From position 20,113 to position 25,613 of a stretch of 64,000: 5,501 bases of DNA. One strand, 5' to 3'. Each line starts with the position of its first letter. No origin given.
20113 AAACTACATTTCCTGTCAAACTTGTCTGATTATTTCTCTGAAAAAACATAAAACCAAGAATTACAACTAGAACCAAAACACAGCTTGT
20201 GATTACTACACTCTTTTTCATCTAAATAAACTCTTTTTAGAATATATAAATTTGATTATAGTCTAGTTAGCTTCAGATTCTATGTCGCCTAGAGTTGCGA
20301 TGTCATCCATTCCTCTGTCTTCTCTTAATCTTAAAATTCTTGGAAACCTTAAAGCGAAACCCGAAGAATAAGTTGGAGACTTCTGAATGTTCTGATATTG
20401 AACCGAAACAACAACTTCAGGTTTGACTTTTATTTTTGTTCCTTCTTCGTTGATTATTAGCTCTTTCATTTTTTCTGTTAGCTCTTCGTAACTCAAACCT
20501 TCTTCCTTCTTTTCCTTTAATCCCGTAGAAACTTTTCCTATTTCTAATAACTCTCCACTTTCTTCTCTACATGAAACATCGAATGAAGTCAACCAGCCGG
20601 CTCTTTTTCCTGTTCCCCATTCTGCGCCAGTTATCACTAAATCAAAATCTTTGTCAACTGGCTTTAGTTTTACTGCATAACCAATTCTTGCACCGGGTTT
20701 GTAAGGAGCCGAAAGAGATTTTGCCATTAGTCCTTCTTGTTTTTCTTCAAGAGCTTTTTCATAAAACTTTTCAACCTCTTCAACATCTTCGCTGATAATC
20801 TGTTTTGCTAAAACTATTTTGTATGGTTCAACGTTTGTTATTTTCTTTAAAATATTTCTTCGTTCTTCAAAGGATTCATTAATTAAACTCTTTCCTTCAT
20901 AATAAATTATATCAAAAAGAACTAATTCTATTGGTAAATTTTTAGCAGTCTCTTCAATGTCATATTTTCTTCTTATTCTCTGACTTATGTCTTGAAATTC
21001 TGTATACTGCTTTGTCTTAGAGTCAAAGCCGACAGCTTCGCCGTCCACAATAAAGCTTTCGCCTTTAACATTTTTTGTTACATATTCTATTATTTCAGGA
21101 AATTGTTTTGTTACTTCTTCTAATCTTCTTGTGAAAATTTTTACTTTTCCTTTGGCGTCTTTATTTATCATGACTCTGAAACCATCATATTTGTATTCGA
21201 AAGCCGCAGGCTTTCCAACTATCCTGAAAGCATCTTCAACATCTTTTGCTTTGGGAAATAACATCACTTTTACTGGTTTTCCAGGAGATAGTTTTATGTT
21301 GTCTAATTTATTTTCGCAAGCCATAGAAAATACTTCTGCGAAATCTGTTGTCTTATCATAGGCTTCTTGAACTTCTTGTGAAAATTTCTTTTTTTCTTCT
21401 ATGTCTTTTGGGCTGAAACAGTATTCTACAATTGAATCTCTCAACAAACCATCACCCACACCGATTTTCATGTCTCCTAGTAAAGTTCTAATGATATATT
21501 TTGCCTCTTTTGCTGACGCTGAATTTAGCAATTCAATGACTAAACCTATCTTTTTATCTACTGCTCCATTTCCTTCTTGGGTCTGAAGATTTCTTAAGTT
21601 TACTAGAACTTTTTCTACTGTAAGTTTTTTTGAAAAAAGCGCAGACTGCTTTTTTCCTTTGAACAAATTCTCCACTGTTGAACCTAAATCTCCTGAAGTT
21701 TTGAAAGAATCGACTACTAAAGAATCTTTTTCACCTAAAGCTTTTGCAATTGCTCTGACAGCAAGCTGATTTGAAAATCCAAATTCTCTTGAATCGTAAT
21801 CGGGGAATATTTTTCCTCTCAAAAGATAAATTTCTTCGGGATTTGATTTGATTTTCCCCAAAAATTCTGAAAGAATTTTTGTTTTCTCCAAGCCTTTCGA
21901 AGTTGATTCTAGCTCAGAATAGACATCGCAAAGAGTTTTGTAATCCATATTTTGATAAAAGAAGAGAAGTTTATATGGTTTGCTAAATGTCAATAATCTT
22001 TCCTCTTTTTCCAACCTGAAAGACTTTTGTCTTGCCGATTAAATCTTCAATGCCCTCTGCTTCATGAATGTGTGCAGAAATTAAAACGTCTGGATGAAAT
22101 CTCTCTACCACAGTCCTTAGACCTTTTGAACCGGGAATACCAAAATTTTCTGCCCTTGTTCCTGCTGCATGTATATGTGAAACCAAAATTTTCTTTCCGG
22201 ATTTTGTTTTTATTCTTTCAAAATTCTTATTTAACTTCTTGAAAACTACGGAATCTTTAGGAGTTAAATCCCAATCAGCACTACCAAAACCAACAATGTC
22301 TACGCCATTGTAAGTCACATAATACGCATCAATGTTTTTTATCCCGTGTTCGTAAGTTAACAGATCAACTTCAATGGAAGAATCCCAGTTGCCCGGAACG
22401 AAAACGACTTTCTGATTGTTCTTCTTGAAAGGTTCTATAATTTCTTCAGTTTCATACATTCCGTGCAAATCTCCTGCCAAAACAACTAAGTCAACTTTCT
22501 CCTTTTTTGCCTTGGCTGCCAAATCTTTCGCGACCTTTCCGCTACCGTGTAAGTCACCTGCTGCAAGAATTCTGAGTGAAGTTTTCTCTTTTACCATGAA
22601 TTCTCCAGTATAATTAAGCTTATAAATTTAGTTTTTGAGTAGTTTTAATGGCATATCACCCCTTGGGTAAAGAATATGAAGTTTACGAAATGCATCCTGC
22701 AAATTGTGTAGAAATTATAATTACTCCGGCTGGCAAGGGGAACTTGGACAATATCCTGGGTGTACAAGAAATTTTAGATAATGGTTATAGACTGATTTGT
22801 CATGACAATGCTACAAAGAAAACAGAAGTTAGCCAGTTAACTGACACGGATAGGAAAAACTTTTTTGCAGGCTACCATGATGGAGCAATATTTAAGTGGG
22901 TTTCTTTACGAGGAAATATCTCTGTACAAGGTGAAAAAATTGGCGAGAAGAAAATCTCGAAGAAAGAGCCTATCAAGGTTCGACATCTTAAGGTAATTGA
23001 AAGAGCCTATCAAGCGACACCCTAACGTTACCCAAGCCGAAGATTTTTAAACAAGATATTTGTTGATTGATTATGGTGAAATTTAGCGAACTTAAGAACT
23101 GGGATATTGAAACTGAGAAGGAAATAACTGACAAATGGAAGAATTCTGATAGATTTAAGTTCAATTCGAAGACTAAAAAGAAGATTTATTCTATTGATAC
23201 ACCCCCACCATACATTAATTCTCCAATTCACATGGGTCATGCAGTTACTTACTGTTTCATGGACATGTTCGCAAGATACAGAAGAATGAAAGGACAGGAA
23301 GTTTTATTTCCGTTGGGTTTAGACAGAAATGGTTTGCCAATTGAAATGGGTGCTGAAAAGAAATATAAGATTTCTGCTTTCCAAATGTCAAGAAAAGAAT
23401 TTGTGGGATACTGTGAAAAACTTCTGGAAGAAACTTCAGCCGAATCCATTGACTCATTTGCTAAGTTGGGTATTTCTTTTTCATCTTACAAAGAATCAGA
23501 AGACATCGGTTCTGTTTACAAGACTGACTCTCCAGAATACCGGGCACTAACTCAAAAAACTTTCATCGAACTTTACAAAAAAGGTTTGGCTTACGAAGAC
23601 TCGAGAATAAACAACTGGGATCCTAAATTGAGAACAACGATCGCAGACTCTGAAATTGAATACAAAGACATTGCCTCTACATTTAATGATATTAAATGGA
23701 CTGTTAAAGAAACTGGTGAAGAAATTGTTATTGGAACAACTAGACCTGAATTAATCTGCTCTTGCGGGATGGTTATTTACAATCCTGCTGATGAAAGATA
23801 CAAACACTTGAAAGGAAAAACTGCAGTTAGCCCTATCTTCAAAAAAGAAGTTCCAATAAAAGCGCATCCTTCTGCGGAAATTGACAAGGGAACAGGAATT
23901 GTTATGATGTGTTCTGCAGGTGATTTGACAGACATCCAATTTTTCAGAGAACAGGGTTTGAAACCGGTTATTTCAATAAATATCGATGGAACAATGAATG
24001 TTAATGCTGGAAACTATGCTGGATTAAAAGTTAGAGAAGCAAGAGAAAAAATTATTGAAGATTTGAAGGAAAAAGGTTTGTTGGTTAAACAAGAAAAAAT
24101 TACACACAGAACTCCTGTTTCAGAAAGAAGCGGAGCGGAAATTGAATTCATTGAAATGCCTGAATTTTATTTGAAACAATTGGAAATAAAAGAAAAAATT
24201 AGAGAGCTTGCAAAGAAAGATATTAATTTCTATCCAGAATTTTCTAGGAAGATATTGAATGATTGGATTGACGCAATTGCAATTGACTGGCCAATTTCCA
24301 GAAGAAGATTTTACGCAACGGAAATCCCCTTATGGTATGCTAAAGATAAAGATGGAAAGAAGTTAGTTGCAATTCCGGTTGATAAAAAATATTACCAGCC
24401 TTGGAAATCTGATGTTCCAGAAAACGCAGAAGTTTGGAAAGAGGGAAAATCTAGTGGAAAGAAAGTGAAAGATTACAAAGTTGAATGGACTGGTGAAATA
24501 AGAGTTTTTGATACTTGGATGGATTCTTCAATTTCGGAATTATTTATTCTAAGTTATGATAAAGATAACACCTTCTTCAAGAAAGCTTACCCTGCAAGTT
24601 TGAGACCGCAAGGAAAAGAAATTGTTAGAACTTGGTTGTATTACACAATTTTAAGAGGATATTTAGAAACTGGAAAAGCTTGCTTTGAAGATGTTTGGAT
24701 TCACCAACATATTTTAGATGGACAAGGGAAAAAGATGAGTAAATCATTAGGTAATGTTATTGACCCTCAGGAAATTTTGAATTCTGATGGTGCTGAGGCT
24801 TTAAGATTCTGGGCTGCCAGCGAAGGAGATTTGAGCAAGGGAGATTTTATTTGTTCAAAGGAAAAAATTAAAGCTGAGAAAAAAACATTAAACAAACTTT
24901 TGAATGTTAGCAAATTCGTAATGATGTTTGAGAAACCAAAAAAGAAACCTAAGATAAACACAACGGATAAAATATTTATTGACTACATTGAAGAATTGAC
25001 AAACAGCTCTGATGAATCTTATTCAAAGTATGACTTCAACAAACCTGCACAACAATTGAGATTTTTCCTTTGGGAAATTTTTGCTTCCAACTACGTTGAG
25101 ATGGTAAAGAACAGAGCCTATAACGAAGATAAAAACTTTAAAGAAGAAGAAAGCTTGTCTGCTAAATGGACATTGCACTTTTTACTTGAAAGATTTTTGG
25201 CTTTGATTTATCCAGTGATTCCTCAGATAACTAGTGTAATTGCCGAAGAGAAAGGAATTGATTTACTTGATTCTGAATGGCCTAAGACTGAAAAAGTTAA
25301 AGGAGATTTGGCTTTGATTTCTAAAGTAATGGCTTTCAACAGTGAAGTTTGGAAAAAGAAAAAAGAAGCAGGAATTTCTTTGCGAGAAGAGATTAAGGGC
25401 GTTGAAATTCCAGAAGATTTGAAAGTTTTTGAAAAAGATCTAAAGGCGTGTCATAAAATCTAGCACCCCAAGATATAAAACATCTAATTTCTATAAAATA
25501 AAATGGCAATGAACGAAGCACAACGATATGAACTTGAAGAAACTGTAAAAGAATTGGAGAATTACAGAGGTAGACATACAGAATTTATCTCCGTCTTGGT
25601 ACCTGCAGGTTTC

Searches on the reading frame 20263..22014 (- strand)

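Call 68: search_protein_families(library=ncbifam, proteins=[window:20263-22014:-], max_evalue=1e-10)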
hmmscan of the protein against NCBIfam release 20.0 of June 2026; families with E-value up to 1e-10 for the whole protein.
window:20263-22014:- (583 aa): 13 families
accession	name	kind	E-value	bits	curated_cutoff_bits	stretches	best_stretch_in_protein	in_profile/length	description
NF041331.1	LigA_Halo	equivalog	1.9e-115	386.5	830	1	23-579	1-548/552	ATP-dependent DNA ligase LigA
TIGR00574.1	dnl1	superfamily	2e-110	369.9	217.8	1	77-579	1-523/527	ATP-dependent DNA ligase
NF002868.0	PRK03180.1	equivalog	1.1e-86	291.5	641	1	128-578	70-502/509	ATP-dependent DNA ligase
NF006701.0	PRK09247.1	equivalog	9.1e-65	219.6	543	1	27-579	3-532/540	ATP-dependent DNA ligase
TIGR04120.1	DNA_lig_bact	equivalog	7.8e-58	196.7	400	1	29-576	4-520/526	cisplatin damage response ATP-dependent DNA ligase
TIGR02779.1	NHEJ_ligase_lig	equivalog_domain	1.3e-42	146.1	227.75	1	270-572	16-300/302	non-homologous end-joining DNA ligase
NF007210.0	PRK09632.1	equivalog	7.5e-39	133.6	989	1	264-572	490-777/781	ATP-dependent DNA ligase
TIGR02776.1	NHEJ_ligase_prk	equivalog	2.4e-36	125.8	373.2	1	271-570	8-290/587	DNA ligase D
NF006078.0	PRK08224.1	equivalog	2.5e-30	105.6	296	1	247-518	8-256/350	ATP-dependent DNA ligase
NF007211.0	PRK09633.1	equivalog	7.5e-26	90.6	774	1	270-546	18-288/610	DNA ligase D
NF004628.0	PRK05972.1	subfamily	1.7e-22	79.4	895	1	268-545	259-524/870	ATP-dependent DNA ligase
NF005796.0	PRK07636.1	subfamily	1.4e-19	70.3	337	1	272-447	22-181/275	ATP-dependent DNA ligase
NF006592.0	PRK09125.1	equivalog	1.8e-11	43.6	200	1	338-503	96-247/283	DNA ligase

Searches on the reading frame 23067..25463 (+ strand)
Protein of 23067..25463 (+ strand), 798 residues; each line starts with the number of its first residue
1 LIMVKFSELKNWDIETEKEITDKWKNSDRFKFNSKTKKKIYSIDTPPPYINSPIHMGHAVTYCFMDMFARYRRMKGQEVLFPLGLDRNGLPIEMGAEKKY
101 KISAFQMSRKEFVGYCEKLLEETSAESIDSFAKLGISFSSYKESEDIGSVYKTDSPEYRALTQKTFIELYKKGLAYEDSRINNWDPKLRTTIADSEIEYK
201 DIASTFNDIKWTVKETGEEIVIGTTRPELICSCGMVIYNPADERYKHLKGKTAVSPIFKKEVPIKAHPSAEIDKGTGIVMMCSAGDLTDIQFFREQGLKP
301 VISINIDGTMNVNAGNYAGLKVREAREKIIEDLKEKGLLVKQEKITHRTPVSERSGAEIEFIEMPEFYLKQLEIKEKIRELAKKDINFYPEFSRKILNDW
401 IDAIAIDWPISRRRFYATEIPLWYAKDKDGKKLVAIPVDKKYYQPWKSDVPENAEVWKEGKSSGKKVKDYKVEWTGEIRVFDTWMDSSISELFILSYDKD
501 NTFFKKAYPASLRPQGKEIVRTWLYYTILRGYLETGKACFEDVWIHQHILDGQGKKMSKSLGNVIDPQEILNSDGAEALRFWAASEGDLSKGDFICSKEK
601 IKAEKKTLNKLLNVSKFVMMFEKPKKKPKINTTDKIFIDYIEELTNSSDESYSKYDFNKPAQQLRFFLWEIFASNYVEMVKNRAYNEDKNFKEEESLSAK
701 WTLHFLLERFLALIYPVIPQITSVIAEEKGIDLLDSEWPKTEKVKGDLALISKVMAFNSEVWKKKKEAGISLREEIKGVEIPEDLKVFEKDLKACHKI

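Call 68: search_protein_families(library=ncbifam, proteins=[window:23067-25463:+], max_evalue=1e-10)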
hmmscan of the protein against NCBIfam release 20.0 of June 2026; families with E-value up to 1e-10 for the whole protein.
window:23067-25463:+ (798 aa): 17 families
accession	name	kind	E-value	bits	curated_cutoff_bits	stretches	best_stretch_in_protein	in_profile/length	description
NF009687.0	PRK13208.1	equivalog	7.9e-241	801.5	738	1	12-797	11-782/801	valine--tRNA ligase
TIGR00422.1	valS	equivalog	3.3e-180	601.1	612.1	1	11-783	4-759/863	valine--tRNA ligase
NF000540.1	alt_ValS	exception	3.7e-156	521.4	900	1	17-786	10-805/827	valine--tRNA ligase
NF004349.1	PRK05729.1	equivalog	1e-140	470.6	704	1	15-777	8-737/860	valine--tRNA ligase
TIGR00392.1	ileS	equivalog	1.5e-93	314.6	621.4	2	272-782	321-850/861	isoleucine--tRNA ligase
NF011492.0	PRK14900.1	equivalog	6.3e-93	312.4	1783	1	17-739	19-726/1044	valine--tRNA ligase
NF008957.0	PRK12300.1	subfamily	2.4e-50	171.5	677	2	14-243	7-241/946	leucine--tRNA ligase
NF000258.1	MupB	exception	1.9e-47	161.8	1900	2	273-724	307-758/1033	mupirocin-resistant isoleucine--tRNA ligase MupB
NF040702.1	ileS_w_GNAT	exception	1.6e-45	155.2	1999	1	256-719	486-946/1100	isoleucine--tRNA ligase, N-acetyltransferase domain-containing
TIGR00396.1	leuS_bact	equivalog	4e-42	144.3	548.4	1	15-198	5-168/843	leucine--tRNA ligase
NF000257.1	MupA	exception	6.9e-42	143.2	1900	1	274-725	304-757/1024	mupirocin-resistant isoleucine--tRNA ligase MupA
TIGR00395.1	leuS_arch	equivalog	2.6e-36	125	648.5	2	15-243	2-235/938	leucine--tRNA ligase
TIGR00398.1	metG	equivalog_domain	6.6e-34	117.5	336.35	2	42-195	2-133/530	methionine--tRNA ligase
NF001100.0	PRK00133.1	equivalog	4.7e-29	101.4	587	1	43-194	9-138/676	methionine--tRNA ligase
NF008900.0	PRK12267.1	equivalog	9.1e-26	90.5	598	1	480-745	224-492/648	methionine--tRNA ligase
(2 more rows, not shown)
